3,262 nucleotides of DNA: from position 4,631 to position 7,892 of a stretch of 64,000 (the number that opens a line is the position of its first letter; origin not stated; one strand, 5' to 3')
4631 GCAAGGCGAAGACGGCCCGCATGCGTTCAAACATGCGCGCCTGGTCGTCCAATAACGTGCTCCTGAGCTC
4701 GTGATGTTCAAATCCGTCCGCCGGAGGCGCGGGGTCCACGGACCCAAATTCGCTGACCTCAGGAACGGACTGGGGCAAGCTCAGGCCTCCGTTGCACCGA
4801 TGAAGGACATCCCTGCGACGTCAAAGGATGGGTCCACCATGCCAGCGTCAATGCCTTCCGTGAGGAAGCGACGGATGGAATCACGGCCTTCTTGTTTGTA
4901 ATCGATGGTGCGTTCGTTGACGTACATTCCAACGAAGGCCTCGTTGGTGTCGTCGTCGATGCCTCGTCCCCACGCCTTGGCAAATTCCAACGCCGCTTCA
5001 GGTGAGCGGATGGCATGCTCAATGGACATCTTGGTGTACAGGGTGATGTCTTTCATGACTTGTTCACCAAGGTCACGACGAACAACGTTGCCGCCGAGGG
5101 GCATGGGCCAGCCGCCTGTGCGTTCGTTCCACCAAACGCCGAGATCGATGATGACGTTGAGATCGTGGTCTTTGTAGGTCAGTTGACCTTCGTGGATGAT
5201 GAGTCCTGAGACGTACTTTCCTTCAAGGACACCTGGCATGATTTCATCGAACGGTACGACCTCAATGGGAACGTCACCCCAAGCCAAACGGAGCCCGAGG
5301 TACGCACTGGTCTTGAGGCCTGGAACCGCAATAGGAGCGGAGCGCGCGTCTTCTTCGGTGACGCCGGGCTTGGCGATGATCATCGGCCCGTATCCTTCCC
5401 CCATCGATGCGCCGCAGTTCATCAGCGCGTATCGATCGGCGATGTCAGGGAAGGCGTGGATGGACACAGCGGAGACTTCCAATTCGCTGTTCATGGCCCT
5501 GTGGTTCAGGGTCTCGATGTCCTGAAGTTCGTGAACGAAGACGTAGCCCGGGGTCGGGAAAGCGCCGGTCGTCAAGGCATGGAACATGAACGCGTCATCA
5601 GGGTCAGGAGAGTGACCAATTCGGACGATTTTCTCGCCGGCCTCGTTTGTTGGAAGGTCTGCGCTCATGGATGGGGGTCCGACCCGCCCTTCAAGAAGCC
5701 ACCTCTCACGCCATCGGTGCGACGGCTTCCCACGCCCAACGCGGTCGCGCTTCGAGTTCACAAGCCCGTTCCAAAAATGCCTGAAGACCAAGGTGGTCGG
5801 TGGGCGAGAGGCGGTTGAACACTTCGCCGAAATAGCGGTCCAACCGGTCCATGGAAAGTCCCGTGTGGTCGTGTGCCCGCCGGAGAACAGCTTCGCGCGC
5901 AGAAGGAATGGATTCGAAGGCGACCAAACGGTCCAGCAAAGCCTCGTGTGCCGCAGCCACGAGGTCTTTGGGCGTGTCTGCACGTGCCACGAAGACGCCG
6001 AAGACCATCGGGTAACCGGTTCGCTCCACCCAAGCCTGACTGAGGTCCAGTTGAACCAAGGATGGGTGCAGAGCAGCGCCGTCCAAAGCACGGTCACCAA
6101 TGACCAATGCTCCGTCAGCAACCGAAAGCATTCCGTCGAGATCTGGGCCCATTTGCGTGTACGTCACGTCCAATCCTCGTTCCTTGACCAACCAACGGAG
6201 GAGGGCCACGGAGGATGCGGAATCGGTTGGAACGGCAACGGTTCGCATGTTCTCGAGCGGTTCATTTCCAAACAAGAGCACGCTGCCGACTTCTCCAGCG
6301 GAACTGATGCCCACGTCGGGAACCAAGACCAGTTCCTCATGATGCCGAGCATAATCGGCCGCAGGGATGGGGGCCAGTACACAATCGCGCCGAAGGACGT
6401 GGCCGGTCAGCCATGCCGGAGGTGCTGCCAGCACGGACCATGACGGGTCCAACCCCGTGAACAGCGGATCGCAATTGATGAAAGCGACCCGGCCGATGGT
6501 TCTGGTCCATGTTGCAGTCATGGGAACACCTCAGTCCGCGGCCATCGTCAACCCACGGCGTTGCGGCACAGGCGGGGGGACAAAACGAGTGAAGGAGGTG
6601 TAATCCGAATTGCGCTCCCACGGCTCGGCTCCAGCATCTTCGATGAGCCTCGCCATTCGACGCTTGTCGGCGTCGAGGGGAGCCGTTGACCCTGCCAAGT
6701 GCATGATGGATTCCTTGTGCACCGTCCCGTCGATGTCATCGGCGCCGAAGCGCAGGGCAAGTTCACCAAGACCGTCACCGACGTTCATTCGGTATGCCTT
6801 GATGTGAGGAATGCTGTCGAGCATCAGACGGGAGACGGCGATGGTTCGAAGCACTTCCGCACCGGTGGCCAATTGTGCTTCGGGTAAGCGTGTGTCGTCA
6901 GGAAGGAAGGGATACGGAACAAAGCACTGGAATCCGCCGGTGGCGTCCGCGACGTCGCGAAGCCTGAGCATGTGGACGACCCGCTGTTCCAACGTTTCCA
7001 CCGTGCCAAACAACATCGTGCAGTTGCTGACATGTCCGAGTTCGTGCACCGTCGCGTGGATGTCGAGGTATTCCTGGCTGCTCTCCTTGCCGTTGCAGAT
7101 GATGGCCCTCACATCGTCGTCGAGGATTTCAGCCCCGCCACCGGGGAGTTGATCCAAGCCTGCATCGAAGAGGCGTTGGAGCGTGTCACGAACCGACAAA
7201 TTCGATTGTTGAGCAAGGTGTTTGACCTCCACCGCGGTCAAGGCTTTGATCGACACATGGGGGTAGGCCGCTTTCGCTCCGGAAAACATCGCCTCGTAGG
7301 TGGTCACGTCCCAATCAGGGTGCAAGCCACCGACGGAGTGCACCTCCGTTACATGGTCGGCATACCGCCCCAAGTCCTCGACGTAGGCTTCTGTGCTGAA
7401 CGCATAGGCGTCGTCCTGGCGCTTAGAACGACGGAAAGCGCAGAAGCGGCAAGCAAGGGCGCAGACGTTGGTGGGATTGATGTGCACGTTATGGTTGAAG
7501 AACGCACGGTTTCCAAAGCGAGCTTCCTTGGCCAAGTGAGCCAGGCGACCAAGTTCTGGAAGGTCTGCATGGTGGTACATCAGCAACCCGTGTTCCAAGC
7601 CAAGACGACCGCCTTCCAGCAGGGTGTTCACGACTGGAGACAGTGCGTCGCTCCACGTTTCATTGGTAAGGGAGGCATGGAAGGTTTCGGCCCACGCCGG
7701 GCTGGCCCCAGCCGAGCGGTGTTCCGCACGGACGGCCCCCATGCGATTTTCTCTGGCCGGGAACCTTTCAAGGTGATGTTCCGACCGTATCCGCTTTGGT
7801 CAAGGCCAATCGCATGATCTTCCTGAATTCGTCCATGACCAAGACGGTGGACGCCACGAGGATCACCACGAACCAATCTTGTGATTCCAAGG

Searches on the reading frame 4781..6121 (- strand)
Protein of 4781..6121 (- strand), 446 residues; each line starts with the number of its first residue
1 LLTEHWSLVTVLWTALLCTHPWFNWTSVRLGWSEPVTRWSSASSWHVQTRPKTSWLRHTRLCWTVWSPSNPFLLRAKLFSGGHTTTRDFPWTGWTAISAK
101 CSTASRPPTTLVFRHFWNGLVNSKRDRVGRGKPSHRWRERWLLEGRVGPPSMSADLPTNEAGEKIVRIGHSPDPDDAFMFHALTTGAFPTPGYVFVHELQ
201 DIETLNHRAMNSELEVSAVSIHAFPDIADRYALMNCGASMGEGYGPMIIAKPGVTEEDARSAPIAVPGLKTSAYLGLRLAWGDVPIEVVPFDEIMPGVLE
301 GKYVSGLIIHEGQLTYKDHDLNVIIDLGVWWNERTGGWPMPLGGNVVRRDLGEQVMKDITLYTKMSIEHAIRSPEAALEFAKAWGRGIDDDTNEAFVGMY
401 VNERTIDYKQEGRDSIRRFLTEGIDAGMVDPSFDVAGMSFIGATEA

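Call 38: search_protein_families(library=pfam, proteins=[window:4781-6121:-], max_evalue=0.00001)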
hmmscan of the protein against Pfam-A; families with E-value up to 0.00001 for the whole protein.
window:4781-6121:- (446 aa): 1 family
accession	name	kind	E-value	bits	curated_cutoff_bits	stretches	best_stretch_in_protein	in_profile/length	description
PF02621.19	VitK2_biosynth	-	7.7e-62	209.5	26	1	167-421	2-248/252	Menaquinone biosynthesis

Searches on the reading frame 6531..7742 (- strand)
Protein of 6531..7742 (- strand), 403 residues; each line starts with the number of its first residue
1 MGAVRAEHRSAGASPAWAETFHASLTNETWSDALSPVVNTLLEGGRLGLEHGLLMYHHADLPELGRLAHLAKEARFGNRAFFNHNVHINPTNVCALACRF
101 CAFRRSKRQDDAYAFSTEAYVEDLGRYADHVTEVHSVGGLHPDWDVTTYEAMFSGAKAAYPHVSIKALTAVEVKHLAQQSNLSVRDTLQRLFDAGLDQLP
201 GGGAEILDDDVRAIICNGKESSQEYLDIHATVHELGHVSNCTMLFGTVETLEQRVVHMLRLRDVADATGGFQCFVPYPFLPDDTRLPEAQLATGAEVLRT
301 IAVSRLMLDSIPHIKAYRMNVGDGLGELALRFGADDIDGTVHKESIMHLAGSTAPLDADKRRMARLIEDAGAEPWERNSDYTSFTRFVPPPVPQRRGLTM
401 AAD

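Call 38: search_protein_families(library=pfam, proteins=[window:6531-7742:-], max_evalue=0.00001)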
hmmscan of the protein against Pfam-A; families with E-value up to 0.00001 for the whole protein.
window:6531-7742:- (403 aa): 2 families
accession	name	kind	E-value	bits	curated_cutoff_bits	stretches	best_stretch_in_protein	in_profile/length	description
PF04055.27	Radical_SAM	-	2.4e-16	60.8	29.5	1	88-255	1-160/166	Radical SAM superfamily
PF19288.4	CofH_C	-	4.2e-15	56.1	27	1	270-382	3-117/125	CofH/MqnC C-terminal region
